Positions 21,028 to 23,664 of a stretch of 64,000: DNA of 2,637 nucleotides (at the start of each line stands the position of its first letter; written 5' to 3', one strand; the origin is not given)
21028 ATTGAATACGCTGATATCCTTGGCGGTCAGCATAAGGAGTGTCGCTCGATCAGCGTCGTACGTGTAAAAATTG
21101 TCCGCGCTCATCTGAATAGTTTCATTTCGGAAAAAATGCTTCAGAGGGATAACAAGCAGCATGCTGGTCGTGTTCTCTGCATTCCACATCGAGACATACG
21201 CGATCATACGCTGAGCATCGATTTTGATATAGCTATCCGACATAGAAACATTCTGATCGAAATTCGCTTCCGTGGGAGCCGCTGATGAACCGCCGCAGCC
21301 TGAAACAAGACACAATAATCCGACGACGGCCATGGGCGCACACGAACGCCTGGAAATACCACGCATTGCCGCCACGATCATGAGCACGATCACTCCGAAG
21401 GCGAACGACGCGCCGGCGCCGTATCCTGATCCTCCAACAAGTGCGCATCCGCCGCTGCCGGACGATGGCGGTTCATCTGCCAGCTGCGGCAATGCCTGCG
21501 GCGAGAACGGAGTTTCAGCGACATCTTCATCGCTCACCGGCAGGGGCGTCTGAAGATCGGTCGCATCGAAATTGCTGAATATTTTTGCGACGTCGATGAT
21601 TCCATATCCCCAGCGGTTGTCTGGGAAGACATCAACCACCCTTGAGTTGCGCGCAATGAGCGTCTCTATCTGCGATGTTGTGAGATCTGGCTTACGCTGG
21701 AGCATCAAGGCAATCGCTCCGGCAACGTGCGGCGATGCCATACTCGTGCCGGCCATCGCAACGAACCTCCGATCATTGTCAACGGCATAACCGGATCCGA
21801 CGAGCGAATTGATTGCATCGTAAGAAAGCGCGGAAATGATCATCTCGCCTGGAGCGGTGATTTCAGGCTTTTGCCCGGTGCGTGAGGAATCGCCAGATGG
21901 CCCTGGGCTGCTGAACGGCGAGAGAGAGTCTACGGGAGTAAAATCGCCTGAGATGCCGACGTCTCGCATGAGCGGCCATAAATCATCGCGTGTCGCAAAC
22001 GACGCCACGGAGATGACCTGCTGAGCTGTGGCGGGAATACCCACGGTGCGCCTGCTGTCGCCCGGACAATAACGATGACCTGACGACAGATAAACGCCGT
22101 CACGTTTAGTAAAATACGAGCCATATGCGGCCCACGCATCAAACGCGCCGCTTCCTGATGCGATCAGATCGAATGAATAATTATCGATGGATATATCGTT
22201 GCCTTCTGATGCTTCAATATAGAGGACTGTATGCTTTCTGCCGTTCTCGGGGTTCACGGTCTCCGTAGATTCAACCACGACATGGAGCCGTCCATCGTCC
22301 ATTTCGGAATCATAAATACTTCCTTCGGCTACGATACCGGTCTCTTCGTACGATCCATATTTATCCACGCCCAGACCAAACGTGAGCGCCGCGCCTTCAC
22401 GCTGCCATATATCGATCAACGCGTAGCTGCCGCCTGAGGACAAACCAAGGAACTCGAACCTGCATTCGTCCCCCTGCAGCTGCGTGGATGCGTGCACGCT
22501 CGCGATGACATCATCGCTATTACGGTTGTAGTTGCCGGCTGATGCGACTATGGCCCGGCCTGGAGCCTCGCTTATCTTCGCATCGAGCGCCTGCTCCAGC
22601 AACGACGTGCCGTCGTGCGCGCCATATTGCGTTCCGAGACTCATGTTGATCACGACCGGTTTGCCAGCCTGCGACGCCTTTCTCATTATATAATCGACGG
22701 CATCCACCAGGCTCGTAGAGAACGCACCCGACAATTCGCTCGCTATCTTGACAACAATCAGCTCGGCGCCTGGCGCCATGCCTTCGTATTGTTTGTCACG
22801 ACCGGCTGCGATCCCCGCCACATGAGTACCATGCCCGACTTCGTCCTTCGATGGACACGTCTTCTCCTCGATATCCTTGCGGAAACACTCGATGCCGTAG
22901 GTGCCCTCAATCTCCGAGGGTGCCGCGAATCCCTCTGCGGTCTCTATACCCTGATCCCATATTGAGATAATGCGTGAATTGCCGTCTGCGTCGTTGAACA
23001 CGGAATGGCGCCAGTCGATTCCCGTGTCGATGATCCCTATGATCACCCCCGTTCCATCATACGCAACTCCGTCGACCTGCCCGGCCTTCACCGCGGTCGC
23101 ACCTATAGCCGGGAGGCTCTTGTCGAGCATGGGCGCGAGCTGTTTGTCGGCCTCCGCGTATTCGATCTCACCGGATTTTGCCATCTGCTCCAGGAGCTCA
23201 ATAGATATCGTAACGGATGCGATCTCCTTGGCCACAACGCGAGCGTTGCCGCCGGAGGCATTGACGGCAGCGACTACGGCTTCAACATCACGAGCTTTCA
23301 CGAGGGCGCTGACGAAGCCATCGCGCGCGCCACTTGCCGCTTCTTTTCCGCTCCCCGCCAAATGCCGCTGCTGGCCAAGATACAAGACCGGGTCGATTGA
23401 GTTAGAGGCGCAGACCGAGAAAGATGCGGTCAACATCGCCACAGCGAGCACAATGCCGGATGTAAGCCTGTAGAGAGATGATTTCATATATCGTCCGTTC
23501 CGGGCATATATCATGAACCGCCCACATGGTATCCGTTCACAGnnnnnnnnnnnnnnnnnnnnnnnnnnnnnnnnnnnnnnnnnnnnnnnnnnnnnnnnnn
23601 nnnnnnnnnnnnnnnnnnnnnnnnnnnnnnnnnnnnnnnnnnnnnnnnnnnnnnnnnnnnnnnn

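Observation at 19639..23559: S8 peptidase ORF reads through a C-terminal-anchor-like signal (GC + TM helix + RRS) and straight into a second lipoprotein signal peptide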

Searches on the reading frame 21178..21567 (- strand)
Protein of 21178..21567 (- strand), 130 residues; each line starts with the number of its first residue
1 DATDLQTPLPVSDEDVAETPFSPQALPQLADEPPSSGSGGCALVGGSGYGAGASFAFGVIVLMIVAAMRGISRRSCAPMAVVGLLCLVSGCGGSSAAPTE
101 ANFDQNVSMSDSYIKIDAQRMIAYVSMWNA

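Call 45: search_protein_families(library=ncbifam, proteins=[window:21178-21567:-], max_evalue=10)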
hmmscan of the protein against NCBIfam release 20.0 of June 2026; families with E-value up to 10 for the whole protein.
seq(130 aa): 1 family
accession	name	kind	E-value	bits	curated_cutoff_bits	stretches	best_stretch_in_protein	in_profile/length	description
NF058595.1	invert_tail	domain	0.0016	18.7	37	1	55-100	31-81/113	lipo-invert putative C-terminal anchoring domain-containing protein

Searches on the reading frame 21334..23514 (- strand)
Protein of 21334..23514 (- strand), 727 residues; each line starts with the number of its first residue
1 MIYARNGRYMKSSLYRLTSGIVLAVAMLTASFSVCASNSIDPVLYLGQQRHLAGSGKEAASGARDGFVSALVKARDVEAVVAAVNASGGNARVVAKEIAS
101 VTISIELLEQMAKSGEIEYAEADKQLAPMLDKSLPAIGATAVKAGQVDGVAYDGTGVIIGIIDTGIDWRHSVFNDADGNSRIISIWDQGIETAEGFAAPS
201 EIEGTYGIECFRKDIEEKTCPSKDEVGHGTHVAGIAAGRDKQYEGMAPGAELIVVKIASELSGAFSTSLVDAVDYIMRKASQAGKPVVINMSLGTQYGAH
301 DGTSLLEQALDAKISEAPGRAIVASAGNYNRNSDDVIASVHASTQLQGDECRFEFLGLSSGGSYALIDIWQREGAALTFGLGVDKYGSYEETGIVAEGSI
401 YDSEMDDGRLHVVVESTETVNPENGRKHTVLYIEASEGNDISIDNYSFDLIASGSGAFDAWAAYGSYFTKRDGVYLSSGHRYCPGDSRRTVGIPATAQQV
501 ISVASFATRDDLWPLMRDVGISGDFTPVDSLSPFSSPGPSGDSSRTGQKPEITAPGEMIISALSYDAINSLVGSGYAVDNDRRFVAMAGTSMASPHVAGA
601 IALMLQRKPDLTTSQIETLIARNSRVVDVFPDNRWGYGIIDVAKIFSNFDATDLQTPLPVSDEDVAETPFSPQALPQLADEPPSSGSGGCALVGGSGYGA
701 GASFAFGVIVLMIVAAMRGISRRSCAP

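Call 22: find_homologous_proteins(query=window:21334-23514:-, max_evalue=1e-10)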
Query window:21334-23514:- (727 aa): 602 proteins with E <= 1e-10 among 8000 candidates; the best 120 are listed.
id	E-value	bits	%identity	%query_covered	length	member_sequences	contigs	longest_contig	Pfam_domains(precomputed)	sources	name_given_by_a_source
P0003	6.4e-277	939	62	96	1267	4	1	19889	PF00082.28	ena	-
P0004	5.6e-184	631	46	91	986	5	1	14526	PF00082.28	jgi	-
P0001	1.1e-162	561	69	49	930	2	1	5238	PF00082.28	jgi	jgi:hypothetical protein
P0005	4.4e-109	384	38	85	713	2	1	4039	PF00082.28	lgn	-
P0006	7.8e-104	367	37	87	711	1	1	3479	PF00082.28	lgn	-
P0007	2.5e-103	365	37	87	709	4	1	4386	PF00082.28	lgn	-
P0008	3.6e-103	364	37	87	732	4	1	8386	PF00082.28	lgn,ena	-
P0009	1.4e-102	363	36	87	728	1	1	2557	PF00082.28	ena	-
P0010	1.4e-101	359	36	87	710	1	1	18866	PF00082.28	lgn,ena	-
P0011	9.4e-101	356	36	87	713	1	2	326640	PF00082.28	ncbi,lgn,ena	-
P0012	2.3e-100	355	37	79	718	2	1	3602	PF00082.28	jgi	-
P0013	5.9e-100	354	36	85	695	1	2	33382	PF00082.28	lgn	-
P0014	7.2e-100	353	38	80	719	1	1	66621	PF00082.28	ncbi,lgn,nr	ncbi:MAG: S8 family serine peptidase [Proteobacteria bacterium]|nr:S8 family serine peptidase [Pseud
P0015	1.7e-99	352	38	79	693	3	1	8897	PF00082.28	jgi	-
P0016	5.7e-99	351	38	79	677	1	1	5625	PF00082.28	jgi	jgi:subtilisin family serine protease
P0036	1.9e-81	293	39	75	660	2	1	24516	PF00082.28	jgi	jgi:MYXO-CTERM domain-containing protein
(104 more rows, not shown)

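Call 26: find_encoding_contigs(protein=P0003, flank=10000)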
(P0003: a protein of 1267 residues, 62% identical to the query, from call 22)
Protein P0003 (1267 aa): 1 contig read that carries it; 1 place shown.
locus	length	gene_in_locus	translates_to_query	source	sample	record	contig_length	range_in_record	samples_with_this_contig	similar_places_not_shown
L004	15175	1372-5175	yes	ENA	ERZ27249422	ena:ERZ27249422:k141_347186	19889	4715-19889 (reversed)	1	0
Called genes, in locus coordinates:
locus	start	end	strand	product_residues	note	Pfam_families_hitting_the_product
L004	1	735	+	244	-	?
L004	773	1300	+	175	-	-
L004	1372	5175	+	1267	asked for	PF00082:Peptidase_S8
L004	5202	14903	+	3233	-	PF13517:FG-GAP_3 (faint), PF13585:CHU_C (faint), PF19077:Big_13 (faint), PF13860:FlgD_ig (weak)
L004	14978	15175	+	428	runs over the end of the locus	PF13557:Phenol_MetA_deg (weak), PF00691:OmpA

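Call 27: find_encoding_contigs(protein=P0004, flank=10000)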
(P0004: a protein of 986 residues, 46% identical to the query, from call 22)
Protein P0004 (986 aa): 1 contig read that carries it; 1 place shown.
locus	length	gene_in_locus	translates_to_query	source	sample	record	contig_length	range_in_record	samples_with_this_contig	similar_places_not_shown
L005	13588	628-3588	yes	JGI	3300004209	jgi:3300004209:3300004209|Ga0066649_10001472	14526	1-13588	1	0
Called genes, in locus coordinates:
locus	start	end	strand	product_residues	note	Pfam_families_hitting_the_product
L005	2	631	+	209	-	?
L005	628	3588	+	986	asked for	PF00082:Peptidase_S8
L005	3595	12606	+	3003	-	PF13517:FG-GAP_3 (faint), PF13860:FlgD_ig (faint), PF19077:Big_13 (faint)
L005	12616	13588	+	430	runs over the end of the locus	PF00691:OmpA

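Call 39: find_encoding_contigs(protein=P0011, flank=10000, max_places=2)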
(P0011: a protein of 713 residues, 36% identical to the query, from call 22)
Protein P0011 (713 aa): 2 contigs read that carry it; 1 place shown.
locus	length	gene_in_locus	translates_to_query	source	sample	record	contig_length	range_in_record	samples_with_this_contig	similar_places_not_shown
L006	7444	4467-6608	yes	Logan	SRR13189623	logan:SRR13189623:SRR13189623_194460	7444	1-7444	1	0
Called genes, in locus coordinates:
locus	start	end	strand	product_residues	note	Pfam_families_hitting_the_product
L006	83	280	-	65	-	-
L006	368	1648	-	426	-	PF02403:Seryl_tRNA_N, PF00587:tRNA-synt_2b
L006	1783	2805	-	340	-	PF13623:SurA_N_2 (weak), PF13624:SurA_N_3, PF13098:Thioredoxin_2 (weak), PF13462:Thioredoxin_4, PF01323:DSBA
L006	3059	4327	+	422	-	PF07690:MFS_1, PF13347:MFS_2, PF07690:MFS_1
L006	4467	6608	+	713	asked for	PF00082:Peptidase_S8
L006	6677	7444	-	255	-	?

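Call 40: find_encoding_contigs(protein=P0014, flank=10000, max_places=2)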
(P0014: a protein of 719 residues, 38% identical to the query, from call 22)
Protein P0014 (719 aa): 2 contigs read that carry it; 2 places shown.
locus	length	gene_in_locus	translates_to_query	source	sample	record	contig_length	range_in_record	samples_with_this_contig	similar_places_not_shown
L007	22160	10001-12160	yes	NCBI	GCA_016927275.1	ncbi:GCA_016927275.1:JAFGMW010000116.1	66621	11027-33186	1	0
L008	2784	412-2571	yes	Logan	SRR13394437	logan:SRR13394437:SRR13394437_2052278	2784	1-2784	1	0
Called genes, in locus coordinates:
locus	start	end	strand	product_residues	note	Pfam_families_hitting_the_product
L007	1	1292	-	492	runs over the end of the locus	-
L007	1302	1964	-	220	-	-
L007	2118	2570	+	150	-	PF01316:Arg_repressor, PF02863:Arg_repressor_C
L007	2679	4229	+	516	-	PF25046:DUF7790 (faint)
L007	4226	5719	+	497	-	PF25046:DUF7790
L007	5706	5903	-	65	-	-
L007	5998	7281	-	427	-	PF02403:Seryl_tRNA_N, PF00587:tRNA-synt_2b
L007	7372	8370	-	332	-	PF13623:SurA_N_2 (weak), PF13624:SurA_N_3, PF13098:Thioredoxin_2 (weak), PF13462:Thioredoxin_4, PF01323:DSBA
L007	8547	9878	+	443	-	PF07690:MFS_1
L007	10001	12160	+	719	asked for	PF00082:Peptidase_S8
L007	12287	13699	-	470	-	PF03951:Gln-synt_N, PF00120:Gln-synt_C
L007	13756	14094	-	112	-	PF00543:P-II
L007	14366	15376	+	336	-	-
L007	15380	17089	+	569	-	PF01553:Acyltransferase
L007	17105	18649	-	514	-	-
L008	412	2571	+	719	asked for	PF00082:Peptidase_S8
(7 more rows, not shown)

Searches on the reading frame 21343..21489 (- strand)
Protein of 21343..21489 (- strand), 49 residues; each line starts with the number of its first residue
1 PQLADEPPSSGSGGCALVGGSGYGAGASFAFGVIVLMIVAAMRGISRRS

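Call 33: search_protein_families(library=ncbifam, proteins=[window:21343-21489:-], max_evalue=10)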
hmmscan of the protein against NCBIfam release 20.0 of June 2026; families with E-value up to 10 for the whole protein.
seq(49 aa): 0 families
